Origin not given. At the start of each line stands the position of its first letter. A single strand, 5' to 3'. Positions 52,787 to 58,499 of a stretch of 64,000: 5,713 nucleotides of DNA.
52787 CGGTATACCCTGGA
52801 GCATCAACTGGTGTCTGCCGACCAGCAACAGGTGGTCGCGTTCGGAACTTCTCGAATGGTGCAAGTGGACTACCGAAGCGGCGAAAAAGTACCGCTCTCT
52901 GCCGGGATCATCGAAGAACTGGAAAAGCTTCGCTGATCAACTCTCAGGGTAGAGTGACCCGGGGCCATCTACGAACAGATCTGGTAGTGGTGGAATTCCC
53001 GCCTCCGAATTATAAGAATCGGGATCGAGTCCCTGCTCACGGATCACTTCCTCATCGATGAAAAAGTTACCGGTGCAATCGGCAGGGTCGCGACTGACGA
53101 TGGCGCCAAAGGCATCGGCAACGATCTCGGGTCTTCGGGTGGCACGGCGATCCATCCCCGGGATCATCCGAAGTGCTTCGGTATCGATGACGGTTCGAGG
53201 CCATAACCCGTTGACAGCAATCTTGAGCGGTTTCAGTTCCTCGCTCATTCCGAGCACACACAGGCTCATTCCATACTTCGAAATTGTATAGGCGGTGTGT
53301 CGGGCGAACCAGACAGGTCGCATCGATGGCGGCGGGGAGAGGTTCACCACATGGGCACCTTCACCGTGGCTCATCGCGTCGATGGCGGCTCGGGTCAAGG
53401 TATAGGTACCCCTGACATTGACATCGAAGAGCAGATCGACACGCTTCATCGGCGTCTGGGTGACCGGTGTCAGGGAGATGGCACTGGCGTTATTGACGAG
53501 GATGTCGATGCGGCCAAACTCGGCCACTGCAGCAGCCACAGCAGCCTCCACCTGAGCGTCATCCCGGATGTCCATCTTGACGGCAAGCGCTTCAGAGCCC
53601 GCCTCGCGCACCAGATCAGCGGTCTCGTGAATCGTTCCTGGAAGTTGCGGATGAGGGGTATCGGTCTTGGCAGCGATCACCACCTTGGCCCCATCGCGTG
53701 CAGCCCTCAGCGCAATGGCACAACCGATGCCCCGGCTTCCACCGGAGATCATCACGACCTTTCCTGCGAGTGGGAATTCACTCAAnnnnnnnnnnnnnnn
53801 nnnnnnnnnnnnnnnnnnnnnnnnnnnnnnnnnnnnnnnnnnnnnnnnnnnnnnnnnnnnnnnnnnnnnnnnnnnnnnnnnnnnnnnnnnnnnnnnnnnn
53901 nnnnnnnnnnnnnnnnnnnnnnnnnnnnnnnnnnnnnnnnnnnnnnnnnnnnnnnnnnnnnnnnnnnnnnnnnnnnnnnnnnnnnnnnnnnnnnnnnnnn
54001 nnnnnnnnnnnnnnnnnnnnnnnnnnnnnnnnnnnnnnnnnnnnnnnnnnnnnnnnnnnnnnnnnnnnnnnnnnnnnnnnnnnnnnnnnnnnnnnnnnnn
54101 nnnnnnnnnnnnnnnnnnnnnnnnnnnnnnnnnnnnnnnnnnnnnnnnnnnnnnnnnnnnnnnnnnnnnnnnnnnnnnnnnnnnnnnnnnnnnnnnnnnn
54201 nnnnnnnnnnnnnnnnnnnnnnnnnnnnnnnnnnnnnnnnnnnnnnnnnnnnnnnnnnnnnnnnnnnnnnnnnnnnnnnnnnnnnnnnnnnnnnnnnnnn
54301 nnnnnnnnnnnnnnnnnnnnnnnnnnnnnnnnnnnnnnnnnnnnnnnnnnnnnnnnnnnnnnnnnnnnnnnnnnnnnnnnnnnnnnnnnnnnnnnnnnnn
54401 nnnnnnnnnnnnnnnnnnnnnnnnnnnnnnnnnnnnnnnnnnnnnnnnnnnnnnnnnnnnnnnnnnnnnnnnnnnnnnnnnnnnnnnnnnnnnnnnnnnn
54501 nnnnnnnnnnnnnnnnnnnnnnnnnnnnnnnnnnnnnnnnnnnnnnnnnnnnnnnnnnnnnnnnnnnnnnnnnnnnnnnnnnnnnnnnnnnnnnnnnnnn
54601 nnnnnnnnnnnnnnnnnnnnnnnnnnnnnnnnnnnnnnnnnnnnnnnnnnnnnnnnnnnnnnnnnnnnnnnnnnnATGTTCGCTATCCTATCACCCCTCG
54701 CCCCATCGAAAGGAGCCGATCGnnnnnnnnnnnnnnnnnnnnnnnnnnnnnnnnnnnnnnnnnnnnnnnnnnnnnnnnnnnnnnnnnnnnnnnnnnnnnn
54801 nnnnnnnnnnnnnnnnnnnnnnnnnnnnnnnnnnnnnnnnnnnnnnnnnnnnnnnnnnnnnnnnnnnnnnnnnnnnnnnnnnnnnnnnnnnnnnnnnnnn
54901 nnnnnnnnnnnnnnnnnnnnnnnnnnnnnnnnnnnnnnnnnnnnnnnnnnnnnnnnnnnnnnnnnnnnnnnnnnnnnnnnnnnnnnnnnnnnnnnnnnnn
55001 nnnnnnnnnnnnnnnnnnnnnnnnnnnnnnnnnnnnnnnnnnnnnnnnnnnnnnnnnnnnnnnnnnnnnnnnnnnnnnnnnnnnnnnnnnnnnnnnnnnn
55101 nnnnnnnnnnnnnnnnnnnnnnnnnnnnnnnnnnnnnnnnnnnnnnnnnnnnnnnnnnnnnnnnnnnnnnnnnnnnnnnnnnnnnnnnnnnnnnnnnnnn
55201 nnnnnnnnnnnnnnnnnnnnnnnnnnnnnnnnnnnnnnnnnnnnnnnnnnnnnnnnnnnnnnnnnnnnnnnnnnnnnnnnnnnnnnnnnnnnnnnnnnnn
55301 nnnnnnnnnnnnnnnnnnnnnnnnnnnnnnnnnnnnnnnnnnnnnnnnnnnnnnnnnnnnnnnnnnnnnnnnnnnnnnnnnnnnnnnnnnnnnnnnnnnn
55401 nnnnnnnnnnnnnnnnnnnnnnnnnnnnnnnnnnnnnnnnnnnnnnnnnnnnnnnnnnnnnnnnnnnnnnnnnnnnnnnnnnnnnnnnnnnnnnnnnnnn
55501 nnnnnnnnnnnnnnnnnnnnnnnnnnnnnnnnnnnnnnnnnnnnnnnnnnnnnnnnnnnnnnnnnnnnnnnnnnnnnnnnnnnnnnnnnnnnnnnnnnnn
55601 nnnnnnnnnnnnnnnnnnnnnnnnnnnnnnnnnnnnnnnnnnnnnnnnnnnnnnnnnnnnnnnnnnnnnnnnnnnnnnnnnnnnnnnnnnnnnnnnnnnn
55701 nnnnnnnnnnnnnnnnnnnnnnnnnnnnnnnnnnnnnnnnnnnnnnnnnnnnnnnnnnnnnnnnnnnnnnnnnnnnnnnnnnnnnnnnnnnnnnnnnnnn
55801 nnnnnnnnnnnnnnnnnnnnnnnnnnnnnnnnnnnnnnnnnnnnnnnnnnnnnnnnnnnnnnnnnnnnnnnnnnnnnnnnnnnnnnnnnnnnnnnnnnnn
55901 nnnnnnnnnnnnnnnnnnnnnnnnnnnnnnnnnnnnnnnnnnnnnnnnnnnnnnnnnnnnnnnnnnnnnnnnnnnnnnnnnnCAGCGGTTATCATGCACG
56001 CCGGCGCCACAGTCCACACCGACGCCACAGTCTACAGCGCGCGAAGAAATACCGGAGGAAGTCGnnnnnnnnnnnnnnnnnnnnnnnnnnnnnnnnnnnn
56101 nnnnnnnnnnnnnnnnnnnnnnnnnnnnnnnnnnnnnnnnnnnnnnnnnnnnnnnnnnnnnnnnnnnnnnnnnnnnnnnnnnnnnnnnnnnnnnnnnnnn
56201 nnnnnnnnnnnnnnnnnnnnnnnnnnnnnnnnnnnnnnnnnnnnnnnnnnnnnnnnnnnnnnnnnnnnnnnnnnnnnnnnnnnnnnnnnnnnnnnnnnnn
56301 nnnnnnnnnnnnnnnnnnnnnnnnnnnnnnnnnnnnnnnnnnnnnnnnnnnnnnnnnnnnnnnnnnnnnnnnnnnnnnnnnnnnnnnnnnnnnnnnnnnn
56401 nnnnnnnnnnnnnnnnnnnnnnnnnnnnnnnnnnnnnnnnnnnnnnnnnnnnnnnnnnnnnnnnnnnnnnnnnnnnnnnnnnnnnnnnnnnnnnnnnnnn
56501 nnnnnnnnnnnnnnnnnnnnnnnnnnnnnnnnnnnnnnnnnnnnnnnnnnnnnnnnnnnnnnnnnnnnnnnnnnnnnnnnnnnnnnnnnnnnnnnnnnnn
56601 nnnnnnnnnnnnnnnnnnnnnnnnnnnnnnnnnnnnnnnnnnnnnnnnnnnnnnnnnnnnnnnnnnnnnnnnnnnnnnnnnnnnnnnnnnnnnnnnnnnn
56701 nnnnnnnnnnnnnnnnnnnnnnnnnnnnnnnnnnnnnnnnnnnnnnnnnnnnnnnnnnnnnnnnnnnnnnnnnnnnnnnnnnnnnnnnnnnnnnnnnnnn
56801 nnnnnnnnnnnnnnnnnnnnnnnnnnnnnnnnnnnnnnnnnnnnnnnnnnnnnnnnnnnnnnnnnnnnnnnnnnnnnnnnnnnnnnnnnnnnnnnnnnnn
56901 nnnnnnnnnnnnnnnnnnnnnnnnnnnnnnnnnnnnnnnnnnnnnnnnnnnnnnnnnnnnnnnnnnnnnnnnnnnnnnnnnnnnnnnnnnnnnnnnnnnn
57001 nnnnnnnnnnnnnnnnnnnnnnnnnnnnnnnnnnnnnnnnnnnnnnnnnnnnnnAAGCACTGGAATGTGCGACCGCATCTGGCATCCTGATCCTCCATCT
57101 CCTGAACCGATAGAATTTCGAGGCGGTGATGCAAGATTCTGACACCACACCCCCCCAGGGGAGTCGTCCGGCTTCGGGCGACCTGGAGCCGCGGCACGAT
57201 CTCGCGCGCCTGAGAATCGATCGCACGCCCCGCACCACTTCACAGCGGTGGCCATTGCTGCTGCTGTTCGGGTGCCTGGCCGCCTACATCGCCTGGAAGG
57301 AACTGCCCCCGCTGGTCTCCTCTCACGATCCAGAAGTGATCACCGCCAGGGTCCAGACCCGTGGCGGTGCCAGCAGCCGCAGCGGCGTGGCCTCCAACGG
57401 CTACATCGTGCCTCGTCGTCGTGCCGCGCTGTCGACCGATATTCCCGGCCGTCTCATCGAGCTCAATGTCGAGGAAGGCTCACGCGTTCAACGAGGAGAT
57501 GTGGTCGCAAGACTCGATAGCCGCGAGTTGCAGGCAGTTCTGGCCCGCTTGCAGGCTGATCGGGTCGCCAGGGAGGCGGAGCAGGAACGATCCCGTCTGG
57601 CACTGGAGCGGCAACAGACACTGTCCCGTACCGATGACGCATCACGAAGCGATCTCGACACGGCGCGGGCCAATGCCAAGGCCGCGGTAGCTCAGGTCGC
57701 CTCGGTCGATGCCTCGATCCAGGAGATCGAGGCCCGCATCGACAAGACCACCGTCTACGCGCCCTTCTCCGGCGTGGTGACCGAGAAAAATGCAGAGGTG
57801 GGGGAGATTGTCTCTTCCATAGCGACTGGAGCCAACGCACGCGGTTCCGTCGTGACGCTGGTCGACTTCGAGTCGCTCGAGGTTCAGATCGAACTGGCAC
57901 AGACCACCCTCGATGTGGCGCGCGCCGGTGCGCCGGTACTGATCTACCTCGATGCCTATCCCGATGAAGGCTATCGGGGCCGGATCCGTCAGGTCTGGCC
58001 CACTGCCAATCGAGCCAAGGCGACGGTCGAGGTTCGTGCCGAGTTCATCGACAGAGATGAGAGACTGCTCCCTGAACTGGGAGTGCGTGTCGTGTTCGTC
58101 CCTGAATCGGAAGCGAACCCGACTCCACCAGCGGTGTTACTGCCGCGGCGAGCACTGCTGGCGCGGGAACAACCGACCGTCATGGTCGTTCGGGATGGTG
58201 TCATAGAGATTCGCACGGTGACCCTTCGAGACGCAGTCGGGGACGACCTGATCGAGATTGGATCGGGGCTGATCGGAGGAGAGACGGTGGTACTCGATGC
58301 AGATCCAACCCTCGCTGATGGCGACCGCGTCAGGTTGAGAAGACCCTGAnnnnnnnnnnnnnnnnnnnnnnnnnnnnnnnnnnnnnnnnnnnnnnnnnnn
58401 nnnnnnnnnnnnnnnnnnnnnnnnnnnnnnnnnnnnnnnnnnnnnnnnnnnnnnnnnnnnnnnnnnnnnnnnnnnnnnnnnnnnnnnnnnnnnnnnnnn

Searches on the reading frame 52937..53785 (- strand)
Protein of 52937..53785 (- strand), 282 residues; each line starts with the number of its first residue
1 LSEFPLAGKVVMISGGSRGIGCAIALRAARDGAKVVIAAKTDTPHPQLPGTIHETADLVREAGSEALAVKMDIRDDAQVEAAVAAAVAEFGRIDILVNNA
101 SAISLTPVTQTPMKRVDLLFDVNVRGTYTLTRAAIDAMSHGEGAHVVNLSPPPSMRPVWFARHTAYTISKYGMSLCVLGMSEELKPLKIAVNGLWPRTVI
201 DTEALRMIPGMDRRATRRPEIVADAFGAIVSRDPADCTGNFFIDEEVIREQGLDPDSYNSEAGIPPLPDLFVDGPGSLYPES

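Call 65: search_protein_families(library=pfam, proteins=[window:52937-53785:-], max_evalue=0.00001)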
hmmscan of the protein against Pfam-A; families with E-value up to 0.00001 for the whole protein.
window:52937-53785:- (282 aa): 3 families
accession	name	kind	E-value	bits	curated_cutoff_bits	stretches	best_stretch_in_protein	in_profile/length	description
PF00106.31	adh_short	-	6e-37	127.5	26.6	1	9-204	1-186/195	short chain dehydrogenase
PF13561.12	adh_short_C2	-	4.7e-31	108.6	27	1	18-213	6-189/236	Enoyl-(Acyl carrier protein) reductase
PF08659.16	KR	-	1.3e-08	35.5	22.6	1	11-136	3-125/180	KR domain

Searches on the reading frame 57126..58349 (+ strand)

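Call 65: search_protein_families(library=pfam, proteins=[window:57126-58349:+], max_evalue=0.00001)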
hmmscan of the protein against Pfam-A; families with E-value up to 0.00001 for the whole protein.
window:57126-58349:+ (407 aa): 3 families
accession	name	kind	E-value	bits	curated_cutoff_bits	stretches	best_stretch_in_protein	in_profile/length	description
PF16576.10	HlyD_D23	-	3.8e-21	75.8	30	1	97-318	17-212/214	Barrel-sandwich domain of CusB or HlyD membrane-fusion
PF13437.12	HlyD_3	-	9.8e-14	52.4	22.2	1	209-316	1-105/106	HlyD family secretion protein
PF13533.13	Biotin_lipoyl_2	-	3e-07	30.6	29.8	1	102-131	3-32/32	Biotin-lipoyl like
